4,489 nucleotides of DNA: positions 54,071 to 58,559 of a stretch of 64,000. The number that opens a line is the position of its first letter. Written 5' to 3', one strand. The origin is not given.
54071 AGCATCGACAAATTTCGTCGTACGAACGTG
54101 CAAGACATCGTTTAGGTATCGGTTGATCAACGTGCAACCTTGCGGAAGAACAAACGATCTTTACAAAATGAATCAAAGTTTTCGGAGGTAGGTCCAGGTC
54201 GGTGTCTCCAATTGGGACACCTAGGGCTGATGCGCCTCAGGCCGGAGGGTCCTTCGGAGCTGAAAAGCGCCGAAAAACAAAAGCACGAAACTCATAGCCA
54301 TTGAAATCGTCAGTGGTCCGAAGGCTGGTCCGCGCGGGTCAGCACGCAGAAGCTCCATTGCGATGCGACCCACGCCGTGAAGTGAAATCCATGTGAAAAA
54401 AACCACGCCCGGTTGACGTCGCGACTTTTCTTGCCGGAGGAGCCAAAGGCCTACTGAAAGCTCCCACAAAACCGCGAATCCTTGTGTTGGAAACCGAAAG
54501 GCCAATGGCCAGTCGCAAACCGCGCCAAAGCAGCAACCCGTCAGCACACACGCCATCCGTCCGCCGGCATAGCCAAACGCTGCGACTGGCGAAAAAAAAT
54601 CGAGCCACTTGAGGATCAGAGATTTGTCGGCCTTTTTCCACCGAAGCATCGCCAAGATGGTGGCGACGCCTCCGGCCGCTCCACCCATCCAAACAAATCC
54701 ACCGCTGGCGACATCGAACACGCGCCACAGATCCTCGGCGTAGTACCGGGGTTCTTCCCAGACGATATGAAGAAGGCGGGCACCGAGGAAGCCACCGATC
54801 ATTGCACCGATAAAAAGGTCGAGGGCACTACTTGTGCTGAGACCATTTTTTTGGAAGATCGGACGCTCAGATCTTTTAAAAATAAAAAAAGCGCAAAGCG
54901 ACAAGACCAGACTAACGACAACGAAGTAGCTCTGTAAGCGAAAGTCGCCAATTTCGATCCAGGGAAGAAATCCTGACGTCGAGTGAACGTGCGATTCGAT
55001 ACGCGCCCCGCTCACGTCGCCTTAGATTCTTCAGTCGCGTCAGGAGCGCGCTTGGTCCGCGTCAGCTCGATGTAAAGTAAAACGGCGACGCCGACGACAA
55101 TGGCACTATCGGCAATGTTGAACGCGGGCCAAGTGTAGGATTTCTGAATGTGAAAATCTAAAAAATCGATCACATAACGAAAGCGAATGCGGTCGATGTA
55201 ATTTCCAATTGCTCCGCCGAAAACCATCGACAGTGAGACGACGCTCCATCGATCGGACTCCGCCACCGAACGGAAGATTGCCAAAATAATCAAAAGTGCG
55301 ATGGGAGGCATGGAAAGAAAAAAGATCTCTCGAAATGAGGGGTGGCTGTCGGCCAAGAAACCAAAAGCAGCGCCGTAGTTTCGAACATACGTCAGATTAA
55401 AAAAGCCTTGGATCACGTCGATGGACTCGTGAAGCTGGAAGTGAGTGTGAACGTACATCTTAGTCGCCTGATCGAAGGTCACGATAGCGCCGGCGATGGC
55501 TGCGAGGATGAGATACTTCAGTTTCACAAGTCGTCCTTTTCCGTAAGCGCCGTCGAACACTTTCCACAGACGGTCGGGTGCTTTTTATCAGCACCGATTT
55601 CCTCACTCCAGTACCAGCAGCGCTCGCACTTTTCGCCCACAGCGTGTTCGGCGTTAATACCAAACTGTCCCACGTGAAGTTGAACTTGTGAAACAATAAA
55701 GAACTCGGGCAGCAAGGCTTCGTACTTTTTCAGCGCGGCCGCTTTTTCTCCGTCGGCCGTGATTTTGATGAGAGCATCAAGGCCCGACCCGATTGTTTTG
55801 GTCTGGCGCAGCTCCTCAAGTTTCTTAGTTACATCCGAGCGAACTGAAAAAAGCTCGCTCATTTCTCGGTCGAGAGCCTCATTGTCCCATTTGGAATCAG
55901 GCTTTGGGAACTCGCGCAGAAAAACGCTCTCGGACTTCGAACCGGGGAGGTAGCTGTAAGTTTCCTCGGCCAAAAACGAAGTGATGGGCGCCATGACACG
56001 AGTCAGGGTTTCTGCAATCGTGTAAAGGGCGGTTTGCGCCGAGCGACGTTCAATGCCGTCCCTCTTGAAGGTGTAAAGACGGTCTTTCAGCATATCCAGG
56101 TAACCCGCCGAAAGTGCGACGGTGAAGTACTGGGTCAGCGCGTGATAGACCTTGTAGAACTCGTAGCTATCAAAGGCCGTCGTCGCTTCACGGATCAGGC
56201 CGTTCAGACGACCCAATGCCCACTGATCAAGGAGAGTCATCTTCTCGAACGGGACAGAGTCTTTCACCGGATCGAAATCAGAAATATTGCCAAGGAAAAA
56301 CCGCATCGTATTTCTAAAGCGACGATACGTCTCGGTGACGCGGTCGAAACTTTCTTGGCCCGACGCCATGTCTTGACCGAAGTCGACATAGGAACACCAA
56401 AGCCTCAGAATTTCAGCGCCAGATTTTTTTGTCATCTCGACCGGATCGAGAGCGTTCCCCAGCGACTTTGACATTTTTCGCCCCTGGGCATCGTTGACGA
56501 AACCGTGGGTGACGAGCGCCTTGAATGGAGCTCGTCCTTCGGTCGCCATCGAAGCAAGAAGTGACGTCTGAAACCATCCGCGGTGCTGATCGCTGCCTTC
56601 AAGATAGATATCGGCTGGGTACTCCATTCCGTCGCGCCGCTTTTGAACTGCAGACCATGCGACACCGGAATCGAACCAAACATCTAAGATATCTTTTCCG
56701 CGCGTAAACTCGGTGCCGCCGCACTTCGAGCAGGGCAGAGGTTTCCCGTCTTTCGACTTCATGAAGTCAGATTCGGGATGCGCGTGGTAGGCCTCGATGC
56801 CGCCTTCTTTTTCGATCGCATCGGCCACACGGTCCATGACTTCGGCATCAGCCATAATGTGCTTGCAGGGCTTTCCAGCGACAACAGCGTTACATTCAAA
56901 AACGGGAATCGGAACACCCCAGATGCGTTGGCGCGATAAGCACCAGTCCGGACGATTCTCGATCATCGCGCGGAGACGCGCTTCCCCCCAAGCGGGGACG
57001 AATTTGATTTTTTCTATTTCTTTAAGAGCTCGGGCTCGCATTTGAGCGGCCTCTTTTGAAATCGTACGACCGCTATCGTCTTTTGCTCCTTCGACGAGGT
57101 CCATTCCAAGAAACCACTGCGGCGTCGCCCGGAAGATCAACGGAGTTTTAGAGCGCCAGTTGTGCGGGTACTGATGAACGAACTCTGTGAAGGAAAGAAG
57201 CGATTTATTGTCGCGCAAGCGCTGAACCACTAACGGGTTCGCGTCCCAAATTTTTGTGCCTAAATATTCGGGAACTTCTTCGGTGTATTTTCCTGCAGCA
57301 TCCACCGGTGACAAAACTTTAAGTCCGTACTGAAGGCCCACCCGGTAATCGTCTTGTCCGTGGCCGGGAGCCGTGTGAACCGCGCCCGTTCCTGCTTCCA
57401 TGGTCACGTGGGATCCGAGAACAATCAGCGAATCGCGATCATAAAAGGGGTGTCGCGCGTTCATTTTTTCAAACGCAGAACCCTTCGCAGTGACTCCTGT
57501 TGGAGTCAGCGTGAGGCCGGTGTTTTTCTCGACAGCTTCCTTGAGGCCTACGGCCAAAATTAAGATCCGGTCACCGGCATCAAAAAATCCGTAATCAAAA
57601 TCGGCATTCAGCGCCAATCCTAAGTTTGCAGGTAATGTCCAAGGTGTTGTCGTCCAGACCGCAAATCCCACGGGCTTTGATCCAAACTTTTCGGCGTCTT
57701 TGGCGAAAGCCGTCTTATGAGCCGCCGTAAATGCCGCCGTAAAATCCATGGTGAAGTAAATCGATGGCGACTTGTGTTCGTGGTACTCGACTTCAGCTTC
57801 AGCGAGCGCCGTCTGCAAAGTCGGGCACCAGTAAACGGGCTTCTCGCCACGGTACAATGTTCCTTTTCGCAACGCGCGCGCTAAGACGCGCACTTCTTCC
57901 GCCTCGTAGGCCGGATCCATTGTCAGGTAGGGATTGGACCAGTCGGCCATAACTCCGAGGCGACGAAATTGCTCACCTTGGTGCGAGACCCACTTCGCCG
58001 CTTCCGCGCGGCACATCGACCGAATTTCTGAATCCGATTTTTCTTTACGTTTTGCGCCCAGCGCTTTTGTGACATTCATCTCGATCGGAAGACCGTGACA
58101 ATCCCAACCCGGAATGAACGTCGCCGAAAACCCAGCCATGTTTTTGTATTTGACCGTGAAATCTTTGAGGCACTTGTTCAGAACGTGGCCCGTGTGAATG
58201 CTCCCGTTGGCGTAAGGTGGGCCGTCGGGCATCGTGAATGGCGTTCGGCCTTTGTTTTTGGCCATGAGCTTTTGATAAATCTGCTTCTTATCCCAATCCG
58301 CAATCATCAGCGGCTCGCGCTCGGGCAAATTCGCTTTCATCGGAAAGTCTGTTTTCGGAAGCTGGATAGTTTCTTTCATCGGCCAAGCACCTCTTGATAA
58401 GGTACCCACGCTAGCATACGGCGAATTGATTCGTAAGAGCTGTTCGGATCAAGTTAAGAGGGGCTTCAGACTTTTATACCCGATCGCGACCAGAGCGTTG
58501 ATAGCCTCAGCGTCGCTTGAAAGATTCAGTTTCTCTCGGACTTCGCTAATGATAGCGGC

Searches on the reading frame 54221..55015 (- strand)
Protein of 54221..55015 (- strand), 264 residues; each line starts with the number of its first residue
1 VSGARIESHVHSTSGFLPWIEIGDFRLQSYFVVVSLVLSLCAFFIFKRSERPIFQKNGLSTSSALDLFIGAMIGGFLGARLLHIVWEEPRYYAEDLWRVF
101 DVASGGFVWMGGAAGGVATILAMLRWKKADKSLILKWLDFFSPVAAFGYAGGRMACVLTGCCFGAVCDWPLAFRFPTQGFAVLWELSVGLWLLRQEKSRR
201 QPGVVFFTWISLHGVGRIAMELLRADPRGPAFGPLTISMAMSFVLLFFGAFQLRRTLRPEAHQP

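Call 48: search_protein_families(library=pfam, proteins=[window:54221-55015:-], max_evalue=0.0001)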
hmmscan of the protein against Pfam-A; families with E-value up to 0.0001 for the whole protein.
window:54221-55015:- (264 aa): 1 family
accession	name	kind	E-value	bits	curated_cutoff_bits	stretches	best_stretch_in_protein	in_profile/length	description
PF01790.23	LGT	-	1e-32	113.9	24.9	1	20-251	4-236/240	Prolipoprotein diacylglyceryl transferase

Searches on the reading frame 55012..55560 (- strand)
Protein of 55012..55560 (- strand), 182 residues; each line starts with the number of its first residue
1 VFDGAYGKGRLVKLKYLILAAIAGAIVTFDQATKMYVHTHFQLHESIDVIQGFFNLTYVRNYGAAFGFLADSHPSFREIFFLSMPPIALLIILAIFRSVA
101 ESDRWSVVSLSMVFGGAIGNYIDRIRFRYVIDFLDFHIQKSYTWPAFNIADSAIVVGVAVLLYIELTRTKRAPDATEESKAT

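Call 48: search_protein_families(library=pfam, proteins=[window:55012-55560:-], max_evalue=0.0001)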
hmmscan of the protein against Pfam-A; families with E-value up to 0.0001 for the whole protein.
window:55012-55560:- (182 aa): 1 family
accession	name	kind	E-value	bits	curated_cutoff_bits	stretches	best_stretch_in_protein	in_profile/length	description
PF01252.23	Peptidase_A8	-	1.1e-41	142.8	25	1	22-164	1-139/142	Signal peptidase (SPase) II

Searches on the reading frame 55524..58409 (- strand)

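Call 48: search_protein_families(library=pfam, proteins=[window:55524-58409:-], max_evalue=0.0001)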
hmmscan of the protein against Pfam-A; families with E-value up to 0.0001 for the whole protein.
window:55524-58409:- (961 aa): 5 families
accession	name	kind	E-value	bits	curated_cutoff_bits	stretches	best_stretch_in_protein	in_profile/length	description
PF00133.28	tRNA-synt_1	-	2e-128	429.1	22.7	1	36-681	3-411/414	tRNA synthetases class I (I, L, M and V)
PF08264.19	Anticodon_1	-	9.8e-32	110.3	25.1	1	728-879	1-144/148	Anticodon-binding domain of tRNA ligase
PF09334.17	tRNA-synt_1g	-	1.4e-15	57.4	20.1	1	65-208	8-136/391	tRNA synthetases class I (M)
PF13603.12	tRNA-synt_1_2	-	2.9e-05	24.1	25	1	308-372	80-143/185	Leucyl-tRNA synthetase, editing domain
PF06827.20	zf-FPG_IleRS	-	9.5e-05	22.6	21.3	1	925-952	1-28/30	Zinc finger found in FPG and IleRS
